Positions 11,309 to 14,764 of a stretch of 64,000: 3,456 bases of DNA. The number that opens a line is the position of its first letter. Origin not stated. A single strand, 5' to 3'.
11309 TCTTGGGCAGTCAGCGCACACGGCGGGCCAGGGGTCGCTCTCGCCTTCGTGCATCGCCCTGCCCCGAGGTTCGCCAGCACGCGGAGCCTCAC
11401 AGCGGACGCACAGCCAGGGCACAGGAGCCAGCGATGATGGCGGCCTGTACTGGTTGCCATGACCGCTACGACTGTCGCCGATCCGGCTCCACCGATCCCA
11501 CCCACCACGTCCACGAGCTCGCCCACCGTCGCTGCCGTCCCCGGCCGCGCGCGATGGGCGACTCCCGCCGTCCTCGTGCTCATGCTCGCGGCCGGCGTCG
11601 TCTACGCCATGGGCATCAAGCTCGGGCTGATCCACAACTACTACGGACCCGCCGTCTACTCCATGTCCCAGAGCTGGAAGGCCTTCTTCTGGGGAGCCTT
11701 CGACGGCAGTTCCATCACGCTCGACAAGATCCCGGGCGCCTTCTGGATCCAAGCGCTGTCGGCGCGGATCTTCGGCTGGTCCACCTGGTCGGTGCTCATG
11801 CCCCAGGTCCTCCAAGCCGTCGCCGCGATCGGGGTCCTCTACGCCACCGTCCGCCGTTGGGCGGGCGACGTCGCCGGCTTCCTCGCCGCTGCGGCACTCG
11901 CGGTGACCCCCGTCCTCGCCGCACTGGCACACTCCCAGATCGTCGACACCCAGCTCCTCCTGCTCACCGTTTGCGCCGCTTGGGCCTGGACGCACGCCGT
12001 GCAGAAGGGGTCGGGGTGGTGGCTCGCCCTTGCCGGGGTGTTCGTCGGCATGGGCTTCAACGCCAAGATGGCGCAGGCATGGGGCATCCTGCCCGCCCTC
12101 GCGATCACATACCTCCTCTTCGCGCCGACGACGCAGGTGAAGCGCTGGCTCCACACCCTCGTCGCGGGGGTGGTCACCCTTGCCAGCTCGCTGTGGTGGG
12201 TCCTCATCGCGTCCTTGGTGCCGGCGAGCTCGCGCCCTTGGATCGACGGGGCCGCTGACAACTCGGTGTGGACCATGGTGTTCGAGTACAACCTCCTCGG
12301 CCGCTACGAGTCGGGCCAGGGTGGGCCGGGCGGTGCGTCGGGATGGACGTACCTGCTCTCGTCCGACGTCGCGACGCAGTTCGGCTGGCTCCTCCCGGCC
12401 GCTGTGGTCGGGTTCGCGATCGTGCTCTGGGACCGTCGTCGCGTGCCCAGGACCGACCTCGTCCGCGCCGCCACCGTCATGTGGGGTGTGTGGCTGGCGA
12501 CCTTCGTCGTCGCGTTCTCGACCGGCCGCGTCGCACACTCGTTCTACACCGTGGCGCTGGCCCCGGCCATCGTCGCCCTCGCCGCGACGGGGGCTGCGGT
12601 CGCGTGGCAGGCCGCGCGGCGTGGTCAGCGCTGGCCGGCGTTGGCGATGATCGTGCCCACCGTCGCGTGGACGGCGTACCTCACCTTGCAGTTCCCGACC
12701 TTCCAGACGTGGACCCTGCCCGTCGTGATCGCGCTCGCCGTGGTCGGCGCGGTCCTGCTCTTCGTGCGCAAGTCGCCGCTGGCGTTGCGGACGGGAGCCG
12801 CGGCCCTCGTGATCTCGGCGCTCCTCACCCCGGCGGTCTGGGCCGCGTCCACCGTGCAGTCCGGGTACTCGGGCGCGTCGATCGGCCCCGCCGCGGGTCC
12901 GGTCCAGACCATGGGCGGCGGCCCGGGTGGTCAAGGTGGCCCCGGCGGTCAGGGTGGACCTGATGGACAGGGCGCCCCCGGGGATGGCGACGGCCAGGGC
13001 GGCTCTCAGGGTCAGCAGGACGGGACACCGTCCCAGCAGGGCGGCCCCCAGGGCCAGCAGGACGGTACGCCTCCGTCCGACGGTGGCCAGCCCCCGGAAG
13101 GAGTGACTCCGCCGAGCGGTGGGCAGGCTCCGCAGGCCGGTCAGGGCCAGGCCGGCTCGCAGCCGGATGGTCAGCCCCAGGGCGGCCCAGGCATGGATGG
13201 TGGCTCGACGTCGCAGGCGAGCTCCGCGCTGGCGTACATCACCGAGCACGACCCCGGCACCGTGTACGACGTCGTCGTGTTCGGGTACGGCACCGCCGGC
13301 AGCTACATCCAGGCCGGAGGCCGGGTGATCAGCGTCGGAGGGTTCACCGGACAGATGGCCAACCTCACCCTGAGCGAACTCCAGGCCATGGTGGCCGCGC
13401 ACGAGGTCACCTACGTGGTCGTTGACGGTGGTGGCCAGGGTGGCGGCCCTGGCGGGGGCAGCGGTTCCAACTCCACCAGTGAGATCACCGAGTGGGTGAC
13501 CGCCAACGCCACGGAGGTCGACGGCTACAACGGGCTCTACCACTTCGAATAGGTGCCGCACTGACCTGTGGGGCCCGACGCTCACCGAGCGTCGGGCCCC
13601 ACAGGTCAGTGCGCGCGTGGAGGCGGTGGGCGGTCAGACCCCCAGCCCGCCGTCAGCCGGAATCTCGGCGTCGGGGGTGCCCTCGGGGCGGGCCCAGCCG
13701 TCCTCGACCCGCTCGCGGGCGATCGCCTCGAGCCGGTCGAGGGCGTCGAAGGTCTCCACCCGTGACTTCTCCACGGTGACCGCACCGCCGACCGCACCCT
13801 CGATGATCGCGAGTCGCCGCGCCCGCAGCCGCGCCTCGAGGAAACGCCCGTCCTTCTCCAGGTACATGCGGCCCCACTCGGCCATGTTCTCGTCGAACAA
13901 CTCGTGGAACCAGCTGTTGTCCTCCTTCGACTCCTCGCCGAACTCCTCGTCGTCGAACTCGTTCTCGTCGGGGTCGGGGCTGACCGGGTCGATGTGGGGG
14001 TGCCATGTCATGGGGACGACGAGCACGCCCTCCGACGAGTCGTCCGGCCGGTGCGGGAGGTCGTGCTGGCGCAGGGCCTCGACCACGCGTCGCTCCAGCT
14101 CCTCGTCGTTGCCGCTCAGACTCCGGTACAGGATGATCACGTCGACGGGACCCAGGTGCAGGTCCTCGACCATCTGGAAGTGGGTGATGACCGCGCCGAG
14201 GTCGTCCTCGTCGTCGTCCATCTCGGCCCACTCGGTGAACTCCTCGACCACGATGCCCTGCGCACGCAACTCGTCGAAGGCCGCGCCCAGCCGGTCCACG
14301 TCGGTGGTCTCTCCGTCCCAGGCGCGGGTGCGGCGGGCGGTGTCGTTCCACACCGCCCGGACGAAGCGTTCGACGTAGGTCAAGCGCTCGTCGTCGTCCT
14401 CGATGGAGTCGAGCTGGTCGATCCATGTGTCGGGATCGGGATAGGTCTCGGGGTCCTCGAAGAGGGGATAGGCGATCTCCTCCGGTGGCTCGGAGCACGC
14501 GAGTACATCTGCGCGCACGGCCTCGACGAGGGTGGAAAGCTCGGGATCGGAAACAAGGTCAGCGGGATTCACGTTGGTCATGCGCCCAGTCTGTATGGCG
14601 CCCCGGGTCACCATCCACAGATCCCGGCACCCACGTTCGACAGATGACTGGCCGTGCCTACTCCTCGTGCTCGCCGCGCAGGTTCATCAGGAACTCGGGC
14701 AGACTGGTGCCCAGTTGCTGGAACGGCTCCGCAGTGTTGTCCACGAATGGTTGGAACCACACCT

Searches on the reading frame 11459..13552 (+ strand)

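Call 74: search_protein_families(library=pfam, proteins=[window:11459-13552:+], max_evalue=0.00001)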
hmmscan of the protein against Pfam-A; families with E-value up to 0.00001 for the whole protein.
window:11459-13552:+ (697 aa): 2 families
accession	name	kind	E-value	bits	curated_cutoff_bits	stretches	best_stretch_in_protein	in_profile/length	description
PF13231.12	PMT_2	-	6.2e-26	92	26.1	1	90-247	2-160/160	Dolichyl-phosphate-mannose-protein mannosyltransferase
PF24878.1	YkcB_C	-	1.2e-16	60.8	27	1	591-683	2-85/85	Putative mannosyltransferase YkcB-like, C-terminal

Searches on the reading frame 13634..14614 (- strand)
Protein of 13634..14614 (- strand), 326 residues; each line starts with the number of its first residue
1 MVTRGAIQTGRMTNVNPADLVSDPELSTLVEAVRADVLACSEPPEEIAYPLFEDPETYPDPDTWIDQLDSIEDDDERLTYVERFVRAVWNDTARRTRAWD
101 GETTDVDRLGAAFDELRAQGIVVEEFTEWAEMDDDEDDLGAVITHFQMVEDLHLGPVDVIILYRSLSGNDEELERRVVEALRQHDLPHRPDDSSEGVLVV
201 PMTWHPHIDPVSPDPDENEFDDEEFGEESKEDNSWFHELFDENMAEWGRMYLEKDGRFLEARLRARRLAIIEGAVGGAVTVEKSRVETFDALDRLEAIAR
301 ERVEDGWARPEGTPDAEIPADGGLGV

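Call 74: search_protein_families(library=pfam, proteins=[window:13634-14614:-], max_evalue=0.00001)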
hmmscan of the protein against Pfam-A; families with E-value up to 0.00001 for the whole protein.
window:13634-14614:- (326 aa): 1 family
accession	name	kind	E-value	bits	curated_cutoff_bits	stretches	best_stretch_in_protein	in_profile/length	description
PF21831.1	DUF6891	-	4.2e-14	53.3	27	1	70-205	33-186/189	Domain of unknown function (DUF6891)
